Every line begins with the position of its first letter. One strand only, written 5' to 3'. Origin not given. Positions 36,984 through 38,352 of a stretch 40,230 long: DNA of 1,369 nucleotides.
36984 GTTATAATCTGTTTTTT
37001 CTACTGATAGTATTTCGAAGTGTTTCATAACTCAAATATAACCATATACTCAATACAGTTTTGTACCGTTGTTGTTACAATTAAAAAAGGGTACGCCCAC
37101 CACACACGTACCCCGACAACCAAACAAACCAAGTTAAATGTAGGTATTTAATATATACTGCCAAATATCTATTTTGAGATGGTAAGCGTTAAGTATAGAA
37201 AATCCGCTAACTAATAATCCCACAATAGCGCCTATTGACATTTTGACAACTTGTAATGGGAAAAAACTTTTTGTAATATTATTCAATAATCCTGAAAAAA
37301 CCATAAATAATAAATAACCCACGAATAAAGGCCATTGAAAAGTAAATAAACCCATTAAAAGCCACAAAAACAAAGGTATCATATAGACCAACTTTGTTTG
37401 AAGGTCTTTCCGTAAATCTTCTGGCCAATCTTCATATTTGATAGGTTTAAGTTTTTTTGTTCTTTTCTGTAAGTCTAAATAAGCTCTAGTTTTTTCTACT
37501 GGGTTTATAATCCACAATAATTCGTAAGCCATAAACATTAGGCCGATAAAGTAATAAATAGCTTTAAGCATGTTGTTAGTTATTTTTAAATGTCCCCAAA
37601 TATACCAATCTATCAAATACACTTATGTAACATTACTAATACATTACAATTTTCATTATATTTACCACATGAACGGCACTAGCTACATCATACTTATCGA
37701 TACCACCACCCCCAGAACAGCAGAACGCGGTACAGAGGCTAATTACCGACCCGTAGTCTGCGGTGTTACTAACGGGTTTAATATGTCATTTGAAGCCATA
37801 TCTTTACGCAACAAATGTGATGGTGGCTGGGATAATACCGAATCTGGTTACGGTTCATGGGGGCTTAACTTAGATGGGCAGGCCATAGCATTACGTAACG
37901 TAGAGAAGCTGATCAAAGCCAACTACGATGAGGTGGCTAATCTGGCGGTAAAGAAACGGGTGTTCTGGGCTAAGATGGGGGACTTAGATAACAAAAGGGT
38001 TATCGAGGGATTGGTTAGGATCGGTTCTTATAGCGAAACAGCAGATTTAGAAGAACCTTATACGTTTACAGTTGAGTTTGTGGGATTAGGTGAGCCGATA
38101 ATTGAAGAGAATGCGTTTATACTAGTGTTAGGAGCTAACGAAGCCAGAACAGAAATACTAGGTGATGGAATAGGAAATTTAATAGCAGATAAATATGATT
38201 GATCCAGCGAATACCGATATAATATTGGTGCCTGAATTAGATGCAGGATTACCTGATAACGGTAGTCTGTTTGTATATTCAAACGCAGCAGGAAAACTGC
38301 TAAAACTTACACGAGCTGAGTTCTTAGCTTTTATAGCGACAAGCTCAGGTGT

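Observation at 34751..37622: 2.9-kb antisense accessory island (ten small genes, three membrane proteins) wedged between the distal tail protein and the fibre operon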

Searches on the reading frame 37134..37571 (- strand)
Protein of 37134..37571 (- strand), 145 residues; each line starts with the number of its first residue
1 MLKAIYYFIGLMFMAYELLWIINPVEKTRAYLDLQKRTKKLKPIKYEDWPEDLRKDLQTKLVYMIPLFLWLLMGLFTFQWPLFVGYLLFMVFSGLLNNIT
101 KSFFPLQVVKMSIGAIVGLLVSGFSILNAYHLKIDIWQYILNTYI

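Call 5: search_protein_families(library=pfam, max_evalue=1, proteins=[window:37134-37571:-])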
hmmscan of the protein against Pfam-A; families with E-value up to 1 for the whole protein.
window:37134-37571:- (145 aa): 1 family
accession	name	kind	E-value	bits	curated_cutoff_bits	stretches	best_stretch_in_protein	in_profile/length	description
PF19942.4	DUF6404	-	0.56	11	27.6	1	65-138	40-113/115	Family of unknown function (DUF6404)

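Call 6: search_protein_families(library=phrogs, max_evalue=1, proteins=[window:37134-37571:-])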
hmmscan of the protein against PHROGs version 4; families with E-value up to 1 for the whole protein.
window:37134-37571:- (145 aa): 1 family
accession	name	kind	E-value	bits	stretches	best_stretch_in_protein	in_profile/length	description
phrog_22084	-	unknown function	0.34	11.7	1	115-126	7-18/38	-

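Call 16: search_protein_families(library=padloc, max_evalue=1, proteins=[window:37134-37571:-])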
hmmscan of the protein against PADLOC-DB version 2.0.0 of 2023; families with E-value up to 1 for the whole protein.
window:37134-37571:- (145 aa): 0 families

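Call 35: find_homologous_proteins(query=window:37134-37571:-, max_evalue=0.01)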
Query window:37134-37571:- (145 aa): 4 proteins with E <= 0.01 among 26 candidates.
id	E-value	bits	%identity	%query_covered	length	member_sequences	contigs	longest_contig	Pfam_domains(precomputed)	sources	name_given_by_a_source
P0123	1.4e-80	286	100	91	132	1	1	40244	-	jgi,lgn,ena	-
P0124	2.6e-67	243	75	100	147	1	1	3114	-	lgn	-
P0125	1.9e-20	91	39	96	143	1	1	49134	-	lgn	-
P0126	1.8e-5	43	29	94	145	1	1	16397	-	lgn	-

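Call 36: find_encoding_contigs(protein=P0125, flank=10000, max_places=2)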
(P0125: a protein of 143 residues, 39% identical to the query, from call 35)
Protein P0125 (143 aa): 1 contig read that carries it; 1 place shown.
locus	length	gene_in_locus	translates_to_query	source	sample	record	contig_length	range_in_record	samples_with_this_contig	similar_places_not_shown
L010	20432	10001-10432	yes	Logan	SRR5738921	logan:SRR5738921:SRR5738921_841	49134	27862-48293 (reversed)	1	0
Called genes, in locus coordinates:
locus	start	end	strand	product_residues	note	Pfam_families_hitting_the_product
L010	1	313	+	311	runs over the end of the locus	PF03837:RecT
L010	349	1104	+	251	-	PF00929:RNase_T, PF13482:RNase_H_2 (weak)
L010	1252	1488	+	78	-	-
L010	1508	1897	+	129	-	PF04379:DUF525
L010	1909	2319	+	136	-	-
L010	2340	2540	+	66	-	-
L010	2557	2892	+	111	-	PF01022:HTH_5, PF01047:MarR (weak), PF12802:MarR_2 (weak), PF12840:HTH_20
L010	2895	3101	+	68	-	-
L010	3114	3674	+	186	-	-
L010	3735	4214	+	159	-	-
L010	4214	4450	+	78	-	-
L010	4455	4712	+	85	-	-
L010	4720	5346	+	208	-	PF13392:HNH_3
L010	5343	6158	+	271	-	PF01555:N6_N4_Mtase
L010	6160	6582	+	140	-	-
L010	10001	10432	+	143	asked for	-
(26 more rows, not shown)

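Call 37: find_encoding_contigs(protein=P0126, flank=10000, max_places=2)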
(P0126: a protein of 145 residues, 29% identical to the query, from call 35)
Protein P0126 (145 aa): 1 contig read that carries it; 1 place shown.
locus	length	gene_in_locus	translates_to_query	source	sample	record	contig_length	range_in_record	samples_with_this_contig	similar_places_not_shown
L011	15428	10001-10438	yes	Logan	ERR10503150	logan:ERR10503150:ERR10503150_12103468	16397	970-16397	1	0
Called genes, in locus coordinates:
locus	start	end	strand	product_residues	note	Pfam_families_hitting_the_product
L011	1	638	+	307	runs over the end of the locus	PF13479:AAA_24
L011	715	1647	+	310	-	-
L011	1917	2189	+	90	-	-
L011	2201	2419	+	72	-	PF26894:Phage_T4_Y07C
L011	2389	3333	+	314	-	PF02511:Thy1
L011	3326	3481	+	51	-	-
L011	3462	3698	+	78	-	PF11753:DUF3310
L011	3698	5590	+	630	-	PF01612:DNA_pol_A_exo1, PF00476:DNA_pol_A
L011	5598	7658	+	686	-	-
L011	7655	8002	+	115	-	-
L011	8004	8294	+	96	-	-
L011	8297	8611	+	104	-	-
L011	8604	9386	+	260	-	-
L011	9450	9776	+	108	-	-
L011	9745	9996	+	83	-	-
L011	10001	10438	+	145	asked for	-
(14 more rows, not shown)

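Call 38: find_encoding_contigs(protein=P0124, flank=5000, max_places=2)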
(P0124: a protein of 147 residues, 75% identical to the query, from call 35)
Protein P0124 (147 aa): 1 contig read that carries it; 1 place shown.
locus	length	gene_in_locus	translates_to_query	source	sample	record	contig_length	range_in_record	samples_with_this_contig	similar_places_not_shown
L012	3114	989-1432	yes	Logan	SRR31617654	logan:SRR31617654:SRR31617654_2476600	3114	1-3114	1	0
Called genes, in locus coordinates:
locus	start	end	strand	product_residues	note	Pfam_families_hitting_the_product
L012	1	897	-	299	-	?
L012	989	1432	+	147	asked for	-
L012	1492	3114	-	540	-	?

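Call 89: search_protein_representatives(alignment_id=A8)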
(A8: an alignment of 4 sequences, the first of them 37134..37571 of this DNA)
Query: 4 sequences, 144 profile positions. Proteins with E-value up to 0.001 (for the whole library): 416; up to 1e-10: 139; up to 1e-30: 2. The best 150 are listed.
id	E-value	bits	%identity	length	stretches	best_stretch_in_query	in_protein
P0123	5.3e-59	214.8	-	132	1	14-143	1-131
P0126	2.4e-43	164.0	-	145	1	2-143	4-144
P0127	1.7e-30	122.3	-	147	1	2-143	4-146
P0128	3.6e-28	114.8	-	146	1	3-142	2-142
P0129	6.8e-28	113.9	-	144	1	2-141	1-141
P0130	1.5e-27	112.7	-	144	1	2-141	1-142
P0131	5.3e-27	111.0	-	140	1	2-140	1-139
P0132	3.6e-26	108.3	-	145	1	2-138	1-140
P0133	3.8e-26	108.2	-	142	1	2-143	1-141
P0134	6.1e-26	107.6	-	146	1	2-140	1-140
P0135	1.2e-25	106.6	-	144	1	3-143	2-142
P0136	8.1e-25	103.9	-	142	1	2-143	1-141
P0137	3.4e-24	101.9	-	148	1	2-142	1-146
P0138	3.5e-24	101.8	-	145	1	1-140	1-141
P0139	3.9e-24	101.7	-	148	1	2-140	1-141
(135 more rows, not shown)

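Call 90: list_cluster_members(proteins=[P0127, P0128, P0129, P0130, P0131, P0132, P0133, P0134, P0135, P0136])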
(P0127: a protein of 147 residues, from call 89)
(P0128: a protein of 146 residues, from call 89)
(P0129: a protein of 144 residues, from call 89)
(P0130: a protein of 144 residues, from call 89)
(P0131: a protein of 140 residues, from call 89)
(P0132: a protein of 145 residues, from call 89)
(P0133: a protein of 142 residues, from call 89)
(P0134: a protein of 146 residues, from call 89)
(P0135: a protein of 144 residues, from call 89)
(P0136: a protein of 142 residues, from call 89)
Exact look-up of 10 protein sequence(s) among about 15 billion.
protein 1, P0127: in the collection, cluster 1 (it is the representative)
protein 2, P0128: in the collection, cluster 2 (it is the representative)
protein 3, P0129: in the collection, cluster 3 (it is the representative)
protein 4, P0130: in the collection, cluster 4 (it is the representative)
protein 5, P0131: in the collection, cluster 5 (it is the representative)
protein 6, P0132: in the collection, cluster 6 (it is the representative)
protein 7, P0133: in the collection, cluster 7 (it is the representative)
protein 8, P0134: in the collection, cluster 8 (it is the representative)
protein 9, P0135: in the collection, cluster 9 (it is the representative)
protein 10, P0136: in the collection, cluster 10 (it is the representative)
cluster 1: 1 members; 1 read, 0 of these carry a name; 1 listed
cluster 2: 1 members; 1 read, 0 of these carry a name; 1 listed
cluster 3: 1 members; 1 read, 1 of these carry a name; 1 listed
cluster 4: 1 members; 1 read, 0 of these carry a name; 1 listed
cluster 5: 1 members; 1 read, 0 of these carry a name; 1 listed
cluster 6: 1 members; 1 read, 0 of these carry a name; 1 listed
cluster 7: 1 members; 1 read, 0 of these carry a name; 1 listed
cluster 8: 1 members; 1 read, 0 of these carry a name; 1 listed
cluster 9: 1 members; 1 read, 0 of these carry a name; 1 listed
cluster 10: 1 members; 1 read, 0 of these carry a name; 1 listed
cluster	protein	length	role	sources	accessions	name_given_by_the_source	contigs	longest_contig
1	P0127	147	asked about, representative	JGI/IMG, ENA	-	-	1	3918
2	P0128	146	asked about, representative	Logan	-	-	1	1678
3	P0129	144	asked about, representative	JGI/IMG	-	hypothetical protein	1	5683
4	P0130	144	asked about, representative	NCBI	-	-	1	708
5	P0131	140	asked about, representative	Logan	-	-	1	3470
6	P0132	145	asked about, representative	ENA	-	-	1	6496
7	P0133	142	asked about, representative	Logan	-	-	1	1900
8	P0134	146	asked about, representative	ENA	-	-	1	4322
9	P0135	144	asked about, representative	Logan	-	-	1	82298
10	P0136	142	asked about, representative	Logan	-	-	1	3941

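Call 92: search_protein_families(library=pfam, alignment_id=A10, max_evalue=0.01)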
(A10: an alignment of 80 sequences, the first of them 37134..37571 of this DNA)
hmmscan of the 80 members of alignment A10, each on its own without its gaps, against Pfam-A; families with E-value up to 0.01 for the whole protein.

A. member 1, window:37134-37571:- (145 aa): 0 families

B. families by the number of members that match (of 80 scanned): 7 families
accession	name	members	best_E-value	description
PF02674.22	Colicin_V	3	3e-05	Colicin V production protein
PF01944.22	SpoIIM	2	0.00065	Stage II sporulation protein M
PF03976.20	PPK2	1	5.6e-83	Polyphosphate kinase 2 (PPK2)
PF07690.21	MFS_1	1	0.00017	Major Facilitator Superfamily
PF00487.30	FA_desaturase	1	0.0032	Fatty acid desaturase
PF05255.16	UPF0220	1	0.0078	Uncharacterised protein family (UPF0220)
PF01769.21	MgtE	1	0.0087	Divalent cation transporter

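Call 95: find_encoding_contigs(protein=P0135, flank=8000, max_places=2)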
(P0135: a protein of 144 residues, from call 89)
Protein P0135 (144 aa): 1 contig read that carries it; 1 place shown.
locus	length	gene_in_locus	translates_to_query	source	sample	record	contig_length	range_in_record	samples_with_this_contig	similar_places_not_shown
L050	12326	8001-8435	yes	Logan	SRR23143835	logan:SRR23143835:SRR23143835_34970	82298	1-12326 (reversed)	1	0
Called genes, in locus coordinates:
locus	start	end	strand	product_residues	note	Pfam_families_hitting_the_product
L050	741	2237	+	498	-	PF13102:Phage_int_SAM_5 (faint), PF00589:Phage_integrase (weak)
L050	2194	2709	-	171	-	-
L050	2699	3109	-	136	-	-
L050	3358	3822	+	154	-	-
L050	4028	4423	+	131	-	-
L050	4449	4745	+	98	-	-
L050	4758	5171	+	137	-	-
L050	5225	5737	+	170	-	PF05565:Sipho_Gp157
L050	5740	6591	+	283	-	PF13479:AAA_24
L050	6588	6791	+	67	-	-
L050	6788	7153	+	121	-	-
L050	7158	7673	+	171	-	-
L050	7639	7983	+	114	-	-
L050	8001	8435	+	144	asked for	-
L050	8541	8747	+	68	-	-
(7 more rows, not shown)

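Call 96: predict_structure(alignment_id=A10)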
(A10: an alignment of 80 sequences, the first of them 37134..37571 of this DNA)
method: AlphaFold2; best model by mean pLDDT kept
length: 145 residues; sequences in the alignment: 80
mean_pLDDT: 96.3   pTM: 0.86
mean pLDDT of the five models: 96.3, 96.3, 96.0, 95.9, 95.8
residues with pLDDT >= 90: 144; 70-90: 1; 50-70: 0; < 50: 0
segments of 3 or more residues with pLDDT < 50: none
pLDDT, mean of each block of 10 residues (from residue 1): 94 97 98 96 97 96 94 96 98 96 97 98 96 96 95
secondary structure, 60 per line:
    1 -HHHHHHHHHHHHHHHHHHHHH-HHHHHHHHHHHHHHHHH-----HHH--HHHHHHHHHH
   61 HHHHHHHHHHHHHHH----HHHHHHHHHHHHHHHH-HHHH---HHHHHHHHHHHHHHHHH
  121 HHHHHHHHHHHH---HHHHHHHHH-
elements in order: H2-22 H24-40 H51-75 H80-95 H97-100 H104-132 H136-144

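Call 98: fold_search(model_id=the predicted structure, library=pdb)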
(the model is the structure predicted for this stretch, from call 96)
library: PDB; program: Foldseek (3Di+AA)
matches with E <= 10: 37; with E <= 0.001: 0
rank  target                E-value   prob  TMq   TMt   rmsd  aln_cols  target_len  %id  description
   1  6v9z_A                1.9e+00  0.08  0.19  0.06  20.1       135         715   15  Cryo-EM structure of PCAT1 bound to its CtA peptide substrate (released 2020-01-22)
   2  9min_I                3.6e+00  0.21  0.36  0.41   9.7       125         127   17  Structure of a designed minibinder to NYESO1-A*02:01 (released 2025-08-06)
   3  8t1d_B                3.6e+00  0.09  0.27  0.09  12.2       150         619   13  Open-state cryo-EM structure of full-length human TRPV4 in complex with agonist 4a-PDD (released 2023-07-05)
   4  8vp6_B                3.6e+00  0.07  0.21  0.07  20.1       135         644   17  Cryo-EM structure of the ABC transporter PCAT1 bound with Mg_class_2 (released 2024-10-30)
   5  1ml5_Z                4.0e+00  0.10  0.22  0.10  14.5       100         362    9  Structure of the E. coli ribosomal termination complex with release factor 2 (released 2003-01-14)
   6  9baa_A                4.0e+00  0.06  0.22  0.10  20.4       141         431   14  Cryo-EM structure of the ABC transporter PCAT1 bound with Mg_class_1 (released 2024-10-30)
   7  8s2f_AAA              4.2e+00  0.08  0.22  0.18  22.3       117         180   14  Crystal structure of Borrelia burgdorferi paralogous family 12 outer surface protein BBH37 (released 2025-03-05)
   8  9s9k_A                4.4e+00  0.06  0.24  0.21  15.9       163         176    9  S. islandicus CdvB (semi open) (released 2026-01-28)
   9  9min_D                4.6e+00  0.14  0.34  0.38  10.1       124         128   16  Structure of a designed minibinder to NYESO1-A*02:01 (released 2025-08-06)
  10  1few                  4.6e+00  0.05  0.19  0.16  17.6       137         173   12  CRYSTAL STRUCTURE OF SMAC/DIABLO (released 2000-09-13)
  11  7ocy_B                4.9e+00  0.06  0.22  0.09  18.8       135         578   12  Enterococcus faecalis EfrCD in complex with a nanobody (released 2022-05-18)
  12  7t55_A                4.9e+00  0.06  0.22  0.06  20.9       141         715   16  Cryo-EM structure of PCAT1 in the inward-facing wide conformation under ATP turnover condition (released 2022-02-02)
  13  9s9k_B                5.1e+00  0.06  0.24  0.21  15.8       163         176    9  S. islandicus CdvB (semi open) (released 2026-01-28)
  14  7ocy_A                5.1e+00  0.06  0.20  0.08  19.3       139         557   12  Enterococcus faecalis EfrCD in complex with a nanobody (released 2022-05-18)
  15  8bw8_F                5.4e+00  0.09  0.30  0.21   8.8       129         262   11  Crystal structure of the dCNK-SAM-CRIC-PDZ/dHYP-SAM complex (released 2024-02-21)
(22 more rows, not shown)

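Call 103: search_protein_families(library=ncbifam, alignment_id=A10, max_evalue=0.01)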
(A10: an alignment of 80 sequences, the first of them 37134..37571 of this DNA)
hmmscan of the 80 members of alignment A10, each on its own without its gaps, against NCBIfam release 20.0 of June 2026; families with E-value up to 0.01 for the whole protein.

A. member 1, window:37134-37571:- (145 aa): 0 families

B. families by the number of members that match (of 80 scanned): 10 families
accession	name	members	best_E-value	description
TIGR03707.1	PPK2_P_aer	1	1.3e-91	polyphosphate kinase 2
TIGR03708.1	poly_P_AMP_trns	1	4e-51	polyphosphate:AMP phosphotransferase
TIGR03709.1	PPK2_rel_1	1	9.9e-42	PPK2 family polyphosphate kinase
NF050016.1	PolyPhAMPPhtase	1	9e-37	polyphosphate:AMP phosphotransferase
NF042973.1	ADPpolyPPhtase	1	7.5e-32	ADP-polyphosphate phosphotransferase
NF037945.1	holin_3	1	0.00014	bacteriophage holin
TIGR00041.1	DTMP_kinase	1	0.001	dTMP kinase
TIGR00901.2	2A0125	1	0.0026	AmpG family muropeptide MFS transporter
TIGR03750.1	conj_TIGR03750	1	0.0065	TIGR03750 family conjugal transfer protein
TIGR01218.1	Gpos_tandem_5TM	1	0.0088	tandem five-TM protein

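Call 104: search_solved_structures(query=A10, max_evalue=1)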
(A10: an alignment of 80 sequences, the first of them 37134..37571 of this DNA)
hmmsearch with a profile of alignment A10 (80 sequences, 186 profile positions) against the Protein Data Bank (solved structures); distinct sequences matched with E-value up to 1: 10.
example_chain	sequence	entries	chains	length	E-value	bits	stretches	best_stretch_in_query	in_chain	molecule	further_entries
5llb_C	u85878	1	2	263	6.4e-05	25.6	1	3-43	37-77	Polyphosphate kinase 2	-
5ll0_A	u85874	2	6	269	6.6e-05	25.5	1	3-43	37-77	Polyphosphate kinase 2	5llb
5llf_A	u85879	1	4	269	6.7e-05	25.5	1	3-43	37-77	Polyphosphate kinase 2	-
4yeg_A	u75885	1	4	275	6.8e-05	25.5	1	3-43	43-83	Polyphosphate kinase 2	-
8dwi_A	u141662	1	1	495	0.39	13.2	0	41-129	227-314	Sialin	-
9ayb_A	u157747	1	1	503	0.4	13.2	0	41-129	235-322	Sialin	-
8u3f_A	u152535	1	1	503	0.41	13.1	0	41-129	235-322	Sialin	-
8u3d_A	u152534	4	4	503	0.41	13.1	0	41-129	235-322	Sialin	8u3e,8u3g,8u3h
6dg5_A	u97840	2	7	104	0.63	12.5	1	52-103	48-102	Neoleukin-2/15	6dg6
26ee_A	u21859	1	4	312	0.74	12.3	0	3-98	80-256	polyphosphate kinase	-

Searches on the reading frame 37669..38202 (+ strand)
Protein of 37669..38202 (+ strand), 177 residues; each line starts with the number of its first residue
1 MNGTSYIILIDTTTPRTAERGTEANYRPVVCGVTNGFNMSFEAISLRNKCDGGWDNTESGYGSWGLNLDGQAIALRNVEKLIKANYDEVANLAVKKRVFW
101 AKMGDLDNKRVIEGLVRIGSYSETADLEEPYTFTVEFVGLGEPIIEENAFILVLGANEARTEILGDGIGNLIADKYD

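Call 7: search_protein_families(library=phrogs, max_evalue=0.001, proteins=[window:37669-38202:+])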
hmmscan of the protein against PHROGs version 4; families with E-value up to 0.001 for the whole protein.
window:37669-38202:+ (177 aa): 1 family
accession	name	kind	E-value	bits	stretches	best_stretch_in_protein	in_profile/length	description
phrog_1407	-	tail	2.4e-14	54.5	1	3-145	28-163/258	major tail protein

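Call 70: find_related_loci(query=A6, collection=viral_contigs, flank=10000)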
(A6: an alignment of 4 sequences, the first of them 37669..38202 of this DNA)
Query A6 (177 aa) in viral_contigs; peptide patterns used: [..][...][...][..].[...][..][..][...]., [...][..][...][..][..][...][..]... (x = any residue, [..] = any of these).
175 stretches matched a pattern; 33 encode a relative of the query (tblastn E <= 1e-3); 33 distinct loci.
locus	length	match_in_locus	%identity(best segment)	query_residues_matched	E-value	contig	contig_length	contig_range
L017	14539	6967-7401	63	2-146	5e-65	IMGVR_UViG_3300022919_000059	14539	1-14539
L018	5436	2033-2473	49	3-149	7e-42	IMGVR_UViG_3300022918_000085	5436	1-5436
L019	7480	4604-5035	49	3-145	7e-40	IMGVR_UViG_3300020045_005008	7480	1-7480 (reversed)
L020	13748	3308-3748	29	2-146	6e-12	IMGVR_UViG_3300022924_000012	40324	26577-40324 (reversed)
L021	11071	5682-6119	25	26-172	2e-7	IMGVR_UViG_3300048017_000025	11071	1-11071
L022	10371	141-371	29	26-100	2e-6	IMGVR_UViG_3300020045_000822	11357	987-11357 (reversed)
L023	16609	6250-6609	27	25-144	2e-6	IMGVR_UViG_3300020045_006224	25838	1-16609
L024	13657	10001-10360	25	25-144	2e-6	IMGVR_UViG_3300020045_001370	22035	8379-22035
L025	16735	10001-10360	27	25-144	2e-6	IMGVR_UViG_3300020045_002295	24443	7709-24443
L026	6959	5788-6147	27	25-143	3e-6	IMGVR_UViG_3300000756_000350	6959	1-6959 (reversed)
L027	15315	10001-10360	24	25-144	1e-5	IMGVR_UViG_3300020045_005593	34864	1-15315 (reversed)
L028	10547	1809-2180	28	26-145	8e-6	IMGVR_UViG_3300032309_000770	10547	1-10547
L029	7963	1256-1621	25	23-143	1e-5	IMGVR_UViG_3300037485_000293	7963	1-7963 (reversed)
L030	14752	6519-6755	27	26-103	2e-5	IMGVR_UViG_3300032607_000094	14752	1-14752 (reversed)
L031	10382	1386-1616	31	26-100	4e-5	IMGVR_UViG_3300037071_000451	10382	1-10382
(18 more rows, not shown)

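Call 102: search_protein_families(library=pfam, max_evalue=0.01, proteins=[window:37669-38202:+])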
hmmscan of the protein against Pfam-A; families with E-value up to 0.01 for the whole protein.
window:37669-38202:+ (177 aa): 1 family
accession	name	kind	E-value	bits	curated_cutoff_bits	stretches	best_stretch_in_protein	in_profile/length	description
PF06199.17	Phage_tail_2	-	0.0018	18.7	23.8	1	1-141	2-128/132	Phage tail tube protein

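Call 112: search_protein_families(library=pfam, max_evalue=0.01, proteins=[L024:9296-9817:-, L020:8586-9143:-, L017:6569-6763:-, L018:1275-1604:-, L018:1604-1855:-, L018:1118-1330:-, L019:2744-4411:+])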
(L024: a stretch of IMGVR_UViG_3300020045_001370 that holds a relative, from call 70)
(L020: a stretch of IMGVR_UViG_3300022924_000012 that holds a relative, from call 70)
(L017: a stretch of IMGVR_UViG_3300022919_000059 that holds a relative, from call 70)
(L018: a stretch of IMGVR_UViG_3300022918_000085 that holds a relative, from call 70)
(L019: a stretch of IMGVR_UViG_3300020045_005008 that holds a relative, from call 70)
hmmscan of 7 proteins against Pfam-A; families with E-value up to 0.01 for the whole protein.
L024:9296-9817:- (173 aa): 2 families
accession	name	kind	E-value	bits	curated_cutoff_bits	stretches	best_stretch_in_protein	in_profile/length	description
PF13392.12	HNH_3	-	1.8e-10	40.7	24.8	1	52-95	2-45/46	HNH endonuclease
PF07463.16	NUMOD4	-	8.5e-09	36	23.4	1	2-42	1-48/49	NUMOD4 motif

L020:8586-9143:- (185 aa): 1 family
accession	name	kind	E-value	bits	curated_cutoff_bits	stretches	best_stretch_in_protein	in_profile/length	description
PF17720.7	RLIG1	-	9.8e-07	28.4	25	1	106-184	188-272/324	RNA ligase 1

L017:6569-6763:- (64 aa): 0 families

L018:1275-1604:- (109 aa): 0 families

L018:1604-1855:- (83 aa): 0 families

L018:1118-1330:- (70 aa): 0 families

L019:2744-4411:+ (555 aa): 0 families
